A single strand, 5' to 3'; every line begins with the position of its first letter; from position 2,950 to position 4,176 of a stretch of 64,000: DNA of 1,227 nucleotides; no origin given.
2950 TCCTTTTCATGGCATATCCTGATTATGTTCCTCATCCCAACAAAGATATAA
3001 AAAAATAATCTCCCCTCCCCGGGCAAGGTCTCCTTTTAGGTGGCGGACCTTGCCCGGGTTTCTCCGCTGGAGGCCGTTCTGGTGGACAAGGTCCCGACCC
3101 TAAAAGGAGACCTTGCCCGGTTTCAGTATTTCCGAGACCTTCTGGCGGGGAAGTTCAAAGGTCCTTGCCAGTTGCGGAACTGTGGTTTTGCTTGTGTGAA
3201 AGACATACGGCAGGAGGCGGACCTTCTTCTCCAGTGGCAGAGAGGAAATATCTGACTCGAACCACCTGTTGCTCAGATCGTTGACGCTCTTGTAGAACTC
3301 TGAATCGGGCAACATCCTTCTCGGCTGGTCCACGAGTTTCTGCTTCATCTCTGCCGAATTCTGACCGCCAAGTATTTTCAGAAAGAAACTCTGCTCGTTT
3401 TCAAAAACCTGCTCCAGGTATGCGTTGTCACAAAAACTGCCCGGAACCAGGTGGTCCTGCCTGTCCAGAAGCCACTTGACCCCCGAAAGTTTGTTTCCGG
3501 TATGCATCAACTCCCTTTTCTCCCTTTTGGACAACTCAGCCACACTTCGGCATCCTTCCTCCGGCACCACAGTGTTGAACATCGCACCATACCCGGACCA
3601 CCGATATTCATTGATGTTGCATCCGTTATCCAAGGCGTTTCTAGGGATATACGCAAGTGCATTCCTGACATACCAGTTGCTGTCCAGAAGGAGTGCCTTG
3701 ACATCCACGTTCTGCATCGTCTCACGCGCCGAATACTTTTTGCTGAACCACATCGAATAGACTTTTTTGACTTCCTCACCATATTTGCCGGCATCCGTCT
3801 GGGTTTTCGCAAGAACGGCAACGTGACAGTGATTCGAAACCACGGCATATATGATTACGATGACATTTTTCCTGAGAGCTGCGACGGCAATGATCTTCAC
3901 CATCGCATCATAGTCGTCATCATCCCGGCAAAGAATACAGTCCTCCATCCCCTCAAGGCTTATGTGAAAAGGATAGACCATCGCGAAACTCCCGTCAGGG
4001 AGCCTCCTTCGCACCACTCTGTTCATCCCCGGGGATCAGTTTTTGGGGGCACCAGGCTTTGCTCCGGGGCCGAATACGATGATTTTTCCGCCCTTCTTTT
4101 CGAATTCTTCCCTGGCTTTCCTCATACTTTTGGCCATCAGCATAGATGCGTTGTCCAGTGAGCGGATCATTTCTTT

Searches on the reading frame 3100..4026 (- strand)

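Call 48: search_protein_families(library=pfam, max_evalue=0.001, proteins=[window:3100-4026:-])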
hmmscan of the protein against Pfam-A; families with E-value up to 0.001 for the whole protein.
window:3100-4026:- (308 aa): 1 family
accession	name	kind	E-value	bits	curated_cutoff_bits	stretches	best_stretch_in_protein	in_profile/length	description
PF01797.21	Y1_Tnp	-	6.2e-05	23.5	23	1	37-102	23-88/121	Transposase IS200 like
